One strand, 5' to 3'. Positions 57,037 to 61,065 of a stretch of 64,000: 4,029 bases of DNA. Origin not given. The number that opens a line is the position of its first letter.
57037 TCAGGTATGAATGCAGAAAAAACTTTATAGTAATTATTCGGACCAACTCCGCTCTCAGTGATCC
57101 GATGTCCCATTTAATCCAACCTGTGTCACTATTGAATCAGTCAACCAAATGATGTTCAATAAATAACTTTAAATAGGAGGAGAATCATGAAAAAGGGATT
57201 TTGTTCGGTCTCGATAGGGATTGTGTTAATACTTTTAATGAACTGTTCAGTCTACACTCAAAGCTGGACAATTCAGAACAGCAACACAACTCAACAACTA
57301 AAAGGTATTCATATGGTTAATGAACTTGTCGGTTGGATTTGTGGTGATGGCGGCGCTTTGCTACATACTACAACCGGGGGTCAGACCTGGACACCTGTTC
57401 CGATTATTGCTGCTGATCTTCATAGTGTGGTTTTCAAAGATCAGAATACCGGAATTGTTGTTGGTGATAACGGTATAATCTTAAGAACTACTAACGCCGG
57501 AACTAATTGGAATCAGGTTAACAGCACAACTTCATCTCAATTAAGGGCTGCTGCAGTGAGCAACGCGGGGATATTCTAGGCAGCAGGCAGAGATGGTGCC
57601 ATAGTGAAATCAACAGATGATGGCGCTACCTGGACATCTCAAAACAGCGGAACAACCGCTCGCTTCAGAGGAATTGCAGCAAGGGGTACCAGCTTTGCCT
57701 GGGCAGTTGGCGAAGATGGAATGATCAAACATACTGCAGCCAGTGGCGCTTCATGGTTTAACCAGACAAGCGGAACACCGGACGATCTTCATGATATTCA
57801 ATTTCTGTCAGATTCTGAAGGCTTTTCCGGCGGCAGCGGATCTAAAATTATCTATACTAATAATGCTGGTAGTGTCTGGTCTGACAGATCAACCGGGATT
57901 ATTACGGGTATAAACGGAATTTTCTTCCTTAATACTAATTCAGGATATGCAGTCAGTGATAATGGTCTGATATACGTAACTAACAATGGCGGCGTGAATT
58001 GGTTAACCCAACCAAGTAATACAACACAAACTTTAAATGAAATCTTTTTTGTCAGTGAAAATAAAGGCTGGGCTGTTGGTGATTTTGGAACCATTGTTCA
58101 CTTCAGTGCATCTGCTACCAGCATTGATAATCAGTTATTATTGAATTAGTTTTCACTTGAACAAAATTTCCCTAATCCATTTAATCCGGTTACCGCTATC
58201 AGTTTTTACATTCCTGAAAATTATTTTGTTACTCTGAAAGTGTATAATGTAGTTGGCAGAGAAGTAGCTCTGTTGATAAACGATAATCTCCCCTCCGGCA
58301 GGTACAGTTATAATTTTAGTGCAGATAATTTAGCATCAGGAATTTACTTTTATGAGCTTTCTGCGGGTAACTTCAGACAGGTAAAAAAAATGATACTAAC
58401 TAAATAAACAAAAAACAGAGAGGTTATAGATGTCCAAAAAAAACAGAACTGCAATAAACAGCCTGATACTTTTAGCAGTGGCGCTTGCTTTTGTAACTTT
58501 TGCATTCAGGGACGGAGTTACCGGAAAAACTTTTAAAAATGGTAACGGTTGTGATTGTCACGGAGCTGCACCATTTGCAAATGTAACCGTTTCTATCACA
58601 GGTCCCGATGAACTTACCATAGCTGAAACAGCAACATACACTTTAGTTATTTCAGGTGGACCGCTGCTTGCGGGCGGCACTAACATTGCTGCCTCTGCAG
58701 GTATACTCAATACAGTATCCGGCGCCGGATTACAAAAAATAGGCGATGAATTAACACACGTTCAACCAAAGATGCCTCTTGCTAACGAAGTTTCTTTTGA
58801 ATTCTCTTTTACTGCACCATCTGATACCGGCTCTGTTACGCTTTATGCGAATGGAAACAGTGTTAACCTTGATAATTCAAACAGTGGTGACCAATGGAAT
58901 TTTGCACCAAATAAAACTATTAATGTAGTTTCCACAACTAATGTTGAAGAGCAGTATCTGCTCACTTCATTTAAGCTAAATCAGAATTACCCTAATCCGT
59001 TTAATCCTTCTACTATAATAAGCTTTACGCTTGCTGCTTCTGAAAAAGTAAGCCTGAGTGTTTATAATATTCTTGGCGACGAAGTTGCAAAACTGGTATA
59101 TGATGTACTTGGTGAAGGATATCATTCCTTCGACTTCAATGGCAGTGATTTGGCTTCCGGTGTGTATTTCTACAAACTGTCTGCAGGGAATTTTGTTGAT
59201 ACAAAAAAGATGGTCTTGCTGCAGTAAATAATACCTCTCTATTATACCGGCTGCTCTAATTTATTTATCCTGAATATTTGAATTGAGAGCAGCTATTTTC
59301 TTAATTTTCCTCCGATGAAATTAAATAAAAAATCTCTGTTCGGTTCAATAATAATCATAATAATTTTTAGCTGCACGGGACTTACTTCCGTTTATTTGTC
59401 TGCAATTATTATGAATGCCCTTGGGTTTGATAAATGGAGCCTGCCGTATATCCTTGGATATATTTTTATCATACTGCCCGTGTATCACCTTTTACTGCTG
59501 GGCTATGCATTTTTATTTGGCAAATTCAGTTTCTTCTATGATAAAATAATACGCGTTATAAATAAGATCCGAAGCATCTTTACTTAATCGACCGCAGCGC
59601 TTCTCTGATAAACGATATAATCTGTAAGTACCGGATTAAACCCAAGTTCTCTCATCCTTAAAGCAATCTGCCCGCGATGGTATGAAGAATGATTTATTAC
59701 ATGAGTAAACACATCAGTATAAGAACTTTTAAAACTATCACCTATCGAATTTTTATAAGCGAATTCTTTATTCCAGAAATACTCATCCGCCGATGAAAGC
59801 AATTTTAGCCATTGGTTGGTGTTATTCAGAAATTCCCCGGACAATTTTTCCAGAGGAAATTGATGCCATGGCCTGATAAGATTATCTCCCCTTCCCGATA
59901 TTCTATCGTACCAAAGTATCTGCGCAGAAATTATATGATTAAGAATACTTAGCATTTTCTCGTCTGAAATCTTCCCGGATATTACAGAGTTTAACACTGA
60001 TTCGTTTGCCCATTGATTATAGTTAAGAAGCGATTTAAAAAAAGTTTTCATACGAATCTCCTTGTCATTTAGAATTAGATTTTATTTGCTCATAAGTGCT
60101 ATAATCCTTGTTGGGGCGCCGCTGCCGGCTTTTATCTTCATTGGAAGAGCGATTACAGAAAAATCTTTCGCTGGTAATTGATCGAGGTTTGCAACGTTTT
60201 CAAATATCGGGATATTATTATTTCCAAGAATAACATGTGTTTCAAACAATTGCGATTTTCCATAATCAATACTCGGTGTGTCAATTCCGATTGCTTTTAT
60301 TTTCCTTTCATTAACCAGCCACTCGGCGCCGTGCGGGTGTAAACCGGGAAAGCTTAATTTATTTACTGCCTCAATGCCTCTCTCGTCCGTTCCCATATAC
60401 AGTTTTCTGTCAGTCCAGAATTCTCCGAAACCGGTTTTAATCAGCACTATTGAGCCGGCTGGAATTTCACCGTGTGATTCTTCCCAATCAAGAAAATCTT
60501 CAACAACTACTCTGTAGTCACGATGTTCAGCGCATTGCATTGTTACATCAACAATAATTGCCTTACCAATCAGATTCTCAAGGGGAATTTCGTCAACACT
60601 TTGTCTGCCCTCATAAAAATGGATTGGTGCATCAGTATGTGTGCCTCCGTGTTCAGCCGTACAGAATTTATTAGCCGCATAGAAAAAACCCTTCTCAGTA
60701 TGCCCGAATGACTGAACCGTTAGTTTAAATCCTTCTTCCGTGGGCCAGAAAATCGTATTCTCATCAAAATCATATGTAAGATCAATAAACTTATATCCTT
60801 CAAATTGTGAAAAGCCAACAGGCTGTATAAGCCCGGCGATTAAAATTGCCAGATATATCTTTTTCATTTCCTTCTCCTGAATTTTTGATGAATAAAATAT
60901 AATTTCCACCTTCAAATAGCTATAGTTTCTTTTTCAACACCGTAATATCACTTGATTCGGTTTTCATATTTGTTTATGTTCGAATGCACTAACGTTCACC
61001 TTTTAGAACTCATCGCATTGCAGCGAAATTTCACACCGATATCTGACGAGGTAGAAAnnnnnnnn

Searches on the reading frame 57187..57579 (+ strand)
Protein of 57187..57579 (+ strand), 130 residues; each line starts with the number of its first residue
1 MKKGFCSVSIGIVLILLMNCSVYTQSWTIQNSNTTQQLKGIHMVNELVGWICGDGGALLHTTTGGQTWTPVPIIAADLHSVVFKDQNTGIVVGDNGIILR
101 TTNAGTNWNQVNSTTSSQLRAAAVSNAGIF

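Call 39: search_protein_families(library=pfam, proteins=[window:57187-57579:+], max_evalue=0.001)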
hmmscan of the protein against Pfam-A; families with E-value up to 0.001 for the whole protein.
window:57187-57579:+ (130 aa): 1 family
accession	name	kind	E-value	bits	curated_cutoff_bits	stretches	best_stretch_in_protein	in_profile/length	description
PF14870.12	PSII_BNR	-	4e-12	46.4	27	1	24-112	6-98/303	Photosynthesis system II assembly factor YCF48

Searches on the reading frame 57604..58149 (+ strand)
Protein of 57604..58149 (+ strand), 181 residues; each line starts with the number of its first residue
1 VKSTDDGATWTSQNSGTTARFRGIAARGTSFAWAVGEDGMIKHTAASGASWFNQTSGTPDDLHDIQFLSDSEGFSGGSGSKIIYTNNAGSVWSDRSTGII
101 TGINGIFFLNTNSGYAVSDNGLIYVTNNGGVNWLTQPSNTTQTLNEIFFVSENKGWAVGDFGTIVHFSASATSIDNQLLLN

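Call 39: search_protein_families(library=pfam, proteins=[window:57604-58149:+], max_evalue=0.001)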
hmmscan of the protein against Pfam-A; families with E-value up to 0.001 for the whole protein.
window:57604-58149:+ (181 aa): 1 family
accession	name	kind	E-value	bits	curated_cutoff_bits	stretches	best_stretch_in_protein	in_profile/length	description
PF14870.12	PSII_BNR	-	9.3e-11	42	27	2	102-167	235-302/303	Photosynthesis system II assembly factor YCF48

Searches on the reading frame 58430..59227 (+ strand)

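Call 41: search_protein_families(library=pfam, proteins=[window:58430-59227:+], max_evalue=0.001)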
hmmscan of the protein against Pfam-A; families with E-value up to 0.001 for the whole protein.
window:58430-59227:+ (265 aa): 2 families
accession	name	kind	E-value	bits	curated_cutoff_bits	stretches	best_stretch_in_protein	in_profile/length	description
PF18962.6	Por_Secre_tail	-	4.3e-10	40.2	27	1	187-262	2-74/75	Secretion system C-terminal sorting domain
PF13860.13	FlgD_ig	-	1.5e-05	25.3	27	0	202-252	20-75/79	FlgD Ig-like domain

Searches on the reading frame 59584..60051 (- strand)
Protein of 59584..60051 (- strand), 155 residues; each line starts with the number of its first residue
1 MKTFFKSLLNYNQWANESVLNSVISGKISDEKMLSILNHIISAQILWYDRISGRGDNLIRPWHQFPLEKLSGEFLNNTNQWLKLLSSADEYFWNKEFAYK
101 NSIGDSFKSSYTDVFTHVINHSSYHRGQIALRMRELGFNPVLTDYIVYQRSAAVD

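Call 41: search_protein_families(library=pfam, proteins=[window:59584-60051:-], max_evalue=0.001)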
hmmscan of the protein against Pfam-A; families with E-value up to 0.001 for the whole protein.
window:59584-60051:- (155 aa): 2 families
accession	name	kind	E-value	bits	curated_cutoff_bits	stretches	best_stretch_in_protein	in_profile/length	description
PF05163.17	DinB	-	3.1e-15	57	23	1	1-152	1-161/165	DinB family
PF12867.12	DinB_2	-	1.8e-05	25.6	24.8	1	36-129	35-128/128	DinB superfamily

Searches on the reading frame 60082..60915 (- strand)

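Call 41: search_protein_families(library=pfam, proteins=[window:60082-60915:-], max_evalue=0.001)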
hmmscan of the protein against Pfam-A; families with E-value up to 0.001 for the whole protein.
window:60082-60915:- (277 aa): 1 family
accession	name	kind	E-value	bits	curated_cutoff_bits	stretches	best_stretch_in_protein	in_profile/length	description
PF04199.19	Cyclase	-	2.1e-41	141.9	23.1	1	44-217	1-141/142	Putative cyclase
